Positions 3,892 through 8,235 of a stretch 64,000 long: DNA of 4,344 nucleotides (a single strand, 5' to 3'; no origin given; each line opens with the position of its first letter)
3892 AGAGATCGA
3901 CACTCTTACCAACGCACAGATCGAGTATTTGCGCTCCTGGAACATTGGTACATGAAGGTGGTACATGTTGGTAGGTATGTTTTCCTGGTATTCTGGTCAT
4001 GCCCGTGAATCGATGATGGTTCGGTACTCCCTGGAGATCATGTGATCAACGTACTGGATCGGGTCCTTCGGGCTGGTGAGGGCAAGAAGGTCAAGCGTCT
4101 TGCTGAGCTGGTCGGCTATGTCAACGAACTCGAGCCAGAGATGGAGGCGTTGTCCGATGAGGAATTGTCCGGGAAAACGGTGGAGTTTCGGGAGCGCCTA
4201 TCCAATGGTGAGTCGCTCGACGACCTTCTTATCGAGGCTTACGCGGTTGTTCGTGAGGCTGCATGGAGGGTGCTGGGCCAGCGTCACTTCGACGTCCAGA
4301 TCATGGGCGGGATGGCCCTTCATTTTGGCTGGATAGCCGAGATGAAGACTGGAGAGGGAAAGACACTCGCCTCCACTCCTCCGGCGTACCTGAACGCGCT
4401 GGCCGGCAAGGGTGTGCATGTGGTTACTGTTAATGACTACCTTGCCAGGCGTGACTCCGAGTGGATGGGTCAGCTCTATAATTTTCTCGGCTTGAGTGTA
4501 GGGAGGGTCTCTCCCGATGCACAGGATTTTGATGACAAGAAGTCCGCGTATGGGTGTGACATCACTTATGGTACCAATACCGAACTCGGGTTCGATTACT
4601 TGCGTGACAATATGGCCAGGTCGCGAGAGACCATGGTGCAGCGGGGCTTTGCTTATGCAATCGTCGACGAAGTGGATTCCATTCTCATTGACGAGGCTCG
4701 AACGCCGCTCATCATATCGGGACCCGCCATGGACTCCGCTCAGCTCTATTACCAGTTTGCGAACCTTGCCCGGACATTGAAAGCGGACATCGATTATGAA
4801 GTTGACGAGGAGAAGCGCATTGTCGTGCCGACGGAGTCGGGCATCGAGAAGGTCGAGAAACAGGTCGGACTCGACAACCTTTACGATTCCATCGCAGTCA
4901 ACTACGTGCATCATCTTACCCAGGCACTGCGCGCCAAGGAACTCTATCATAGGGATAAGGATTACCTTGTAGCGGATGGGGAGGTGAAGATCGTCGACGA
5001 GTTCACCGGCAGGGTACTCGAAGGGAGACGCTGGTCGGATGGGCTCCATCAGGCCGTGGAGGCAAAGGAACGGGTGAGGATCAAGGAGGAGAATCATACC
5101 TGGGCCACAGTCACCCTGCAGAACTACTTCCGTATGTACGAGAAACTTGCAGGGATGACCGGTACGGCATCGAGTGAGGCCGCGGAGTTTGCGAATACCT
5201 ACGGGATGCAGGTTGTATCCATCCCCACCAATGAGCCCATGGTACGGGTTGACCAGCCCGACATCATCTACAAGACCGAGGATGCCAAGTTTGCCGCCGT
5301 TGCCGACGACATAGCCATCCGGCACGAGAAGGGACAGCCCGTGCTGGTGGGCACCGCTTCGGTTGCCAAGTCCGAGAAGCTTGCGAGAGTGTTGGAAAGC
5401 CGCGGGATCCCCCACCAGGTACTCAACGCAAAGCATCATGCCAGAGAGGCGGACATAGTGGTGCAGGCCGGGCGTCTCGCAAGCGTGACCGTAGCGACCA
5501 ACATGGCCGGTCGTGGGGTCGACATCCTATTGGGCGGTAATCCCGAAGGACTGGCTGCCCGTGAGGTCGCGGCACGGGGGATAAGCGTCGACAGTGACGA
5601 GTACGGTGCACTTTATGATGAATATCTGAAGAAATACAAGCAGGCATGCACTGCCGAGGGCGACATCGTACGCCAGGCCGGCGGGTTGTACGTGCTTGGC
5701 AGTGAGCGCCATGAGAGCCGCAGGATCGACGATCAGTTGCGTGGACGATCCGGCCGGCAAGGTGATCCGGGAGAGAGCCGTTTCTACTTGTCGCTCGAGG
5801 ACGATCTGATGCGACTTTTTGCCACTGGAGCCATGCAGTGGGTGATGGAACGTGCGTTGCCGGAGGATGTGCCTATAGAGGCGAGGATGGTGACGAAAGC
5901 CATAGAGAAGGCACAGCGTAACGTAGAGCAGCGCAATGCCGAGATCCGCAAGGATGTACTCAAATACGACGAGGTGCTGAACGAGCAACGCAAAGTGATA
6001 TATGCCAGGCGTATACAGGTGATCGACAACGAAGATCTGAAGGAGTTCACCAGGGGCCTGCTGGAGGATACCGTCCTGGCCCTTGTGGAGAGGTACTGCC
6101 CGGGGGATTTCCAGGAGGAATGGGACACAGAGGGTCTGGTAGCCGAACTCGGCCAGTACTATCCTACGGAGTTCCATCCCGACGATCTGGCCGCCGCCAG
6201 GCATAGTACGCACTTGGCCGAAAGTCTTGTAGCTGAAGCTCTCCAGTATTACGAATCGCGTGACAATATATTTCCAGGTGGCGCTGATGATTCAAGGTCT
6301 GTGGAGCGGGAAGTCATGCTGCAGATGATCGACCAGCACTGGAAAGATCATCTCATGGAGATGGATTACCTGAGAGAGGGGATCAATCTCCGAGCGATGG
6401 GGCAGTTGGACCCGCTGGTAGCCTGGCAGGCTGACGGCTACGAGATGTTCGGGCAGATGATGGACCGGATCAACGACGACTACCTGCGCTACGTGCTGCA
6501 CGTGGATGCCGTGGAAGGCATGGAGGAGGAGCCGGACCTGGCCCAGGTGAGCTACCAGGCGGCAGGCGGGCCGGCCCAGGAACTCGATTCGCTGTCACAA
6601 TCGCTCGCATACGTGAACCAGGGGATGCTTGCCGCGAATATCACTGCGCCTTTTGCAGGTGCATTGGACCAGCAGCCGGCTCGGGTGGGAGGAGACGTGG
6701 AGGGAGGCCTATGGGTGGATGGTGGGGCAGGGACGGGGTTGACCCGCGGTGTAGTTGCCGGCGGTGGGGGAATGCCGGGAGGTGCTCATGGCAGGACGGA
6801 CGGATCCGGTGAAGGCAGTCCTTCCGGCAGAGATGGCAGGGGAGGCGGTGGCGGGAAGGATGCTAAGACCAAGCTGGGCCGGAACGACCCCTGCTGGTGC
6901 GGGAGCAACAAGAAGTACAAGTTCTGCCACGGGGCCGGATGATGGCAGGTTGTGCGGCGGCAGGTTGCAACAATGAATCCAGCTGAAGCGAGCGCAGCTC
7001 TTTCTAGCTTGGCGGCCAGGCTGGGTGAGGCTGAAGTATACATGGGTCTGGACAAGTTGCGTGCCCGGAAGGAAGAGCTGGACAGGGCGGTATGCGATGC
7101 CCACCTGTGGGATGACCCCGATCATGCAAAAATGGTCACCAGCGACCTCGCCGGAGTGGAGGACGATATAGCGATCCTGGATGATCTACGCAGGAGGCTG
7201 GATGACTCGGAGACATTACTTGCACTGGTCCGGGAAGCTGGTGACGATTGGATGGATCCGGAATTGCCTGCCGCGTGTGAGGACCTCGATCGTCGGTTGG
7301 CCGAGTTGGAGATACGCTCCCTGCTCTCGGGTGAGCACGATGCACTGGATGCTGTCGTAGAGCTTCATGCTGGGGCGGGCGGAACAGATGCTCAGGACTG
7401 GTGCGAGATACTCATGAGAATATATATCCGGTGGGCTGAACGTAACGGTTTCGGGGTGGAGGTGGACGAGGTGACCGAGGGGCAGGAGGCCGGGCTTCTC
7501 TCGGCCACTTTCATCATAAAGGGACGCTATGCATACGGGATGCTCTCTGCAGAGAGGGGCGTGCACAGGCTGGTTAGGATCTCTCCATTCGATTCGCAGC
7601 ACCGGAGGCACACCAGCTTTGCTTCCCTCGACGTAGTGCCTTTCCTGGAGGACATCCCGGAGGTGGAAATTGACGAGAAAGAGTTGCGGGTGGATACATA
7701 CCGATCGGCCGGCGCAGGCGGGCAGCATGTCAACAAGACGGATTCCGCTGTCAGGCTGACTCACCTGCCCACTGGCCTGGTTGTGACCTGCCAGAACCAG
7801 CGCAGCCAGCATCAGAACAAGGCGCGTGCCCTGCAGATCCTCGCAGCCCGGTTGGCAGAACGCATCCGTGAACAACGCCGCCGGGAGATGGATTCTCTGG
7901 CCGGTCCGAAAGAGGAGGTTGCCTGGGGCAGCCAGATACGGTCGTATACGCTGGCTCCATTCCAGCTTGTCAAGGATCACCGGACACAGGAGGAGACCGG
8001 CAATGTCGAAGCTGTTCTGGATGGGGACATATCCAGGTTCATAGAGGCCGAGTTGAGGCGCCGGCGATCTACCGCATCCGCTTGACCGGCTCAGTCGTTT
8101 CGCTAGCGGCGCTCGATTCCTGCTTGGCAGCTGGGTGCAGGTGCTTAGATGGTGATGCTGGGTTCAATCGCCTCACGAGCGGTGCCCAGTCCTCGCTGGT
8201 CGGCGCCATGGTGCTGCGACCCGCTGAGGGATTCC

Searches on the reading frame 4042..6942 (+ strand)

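Call 55: search_protein_families(library=pfam, proteins=[window:4042-6942:+], max_evalue=0.00001)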
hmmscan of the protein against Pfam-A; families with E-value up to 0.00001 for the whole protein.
window:4042-6942:+ (966 aa): 5 families
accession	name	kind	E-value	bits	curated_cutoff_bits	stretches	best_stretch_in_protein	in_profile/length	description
PF07517.20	SecA_DEAD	-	4.7e-125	417.1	24.6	1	7-383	3-289/290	SecA DEAD-like domain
PF21090.3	P-loop_SecA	-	4.4e-85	284.9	27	1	399-605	1-200/205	SecA P-loop domain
PF07516.18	SecA_SW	-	1.2e-62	212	26.7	1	611-821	1-199/200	SecA Wing and Scaffold domain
PF01043.26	SecA_PP_bind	-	4.9e-41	140.2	23.5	1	232-340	2-110/110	SecA preprotein cross-linking domain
PF02810.21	SEC-C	-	5.7e-08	32.9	20.4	1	947-964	1-18/19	SEC-C motif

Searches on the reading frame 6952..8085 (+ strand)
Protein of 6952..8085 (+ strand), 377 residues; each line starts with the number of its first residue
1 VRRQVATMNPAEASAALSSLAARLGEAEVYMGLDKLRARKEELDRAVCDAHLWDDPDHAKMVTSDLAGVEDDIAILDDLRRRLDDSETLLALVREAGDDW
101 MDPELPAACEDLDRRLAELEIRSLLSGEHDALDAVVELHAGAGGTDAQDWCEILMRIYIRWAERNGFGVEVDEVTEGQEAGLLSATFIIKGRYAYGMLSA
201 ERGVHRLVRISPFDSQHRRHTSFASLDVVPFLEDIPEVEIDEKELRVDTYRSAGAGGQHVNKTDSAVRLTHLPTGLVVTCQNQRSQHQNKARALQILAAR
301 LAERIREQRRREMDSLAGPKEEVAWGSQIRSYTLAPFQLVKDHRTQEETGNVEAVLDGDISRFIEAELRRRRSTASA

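Call 55: search_protein_families(library=pfam, proteins=[window:6952-8085:+], max_evalue=0.00001)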
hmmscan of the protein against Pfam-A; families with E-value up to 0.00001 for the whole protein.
window:6952-8085:+ (377 aa): 2 families
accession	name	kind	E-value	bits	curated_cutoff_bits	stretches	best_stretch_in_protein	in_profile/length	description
PF03462.23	PCRF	-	2.6e-48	164.8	24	1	37-225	2-193/194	PCRF domain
PF00472.26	RF-1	-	5.1e-40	136.5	35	1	237-344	4-116/116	RF-1 domain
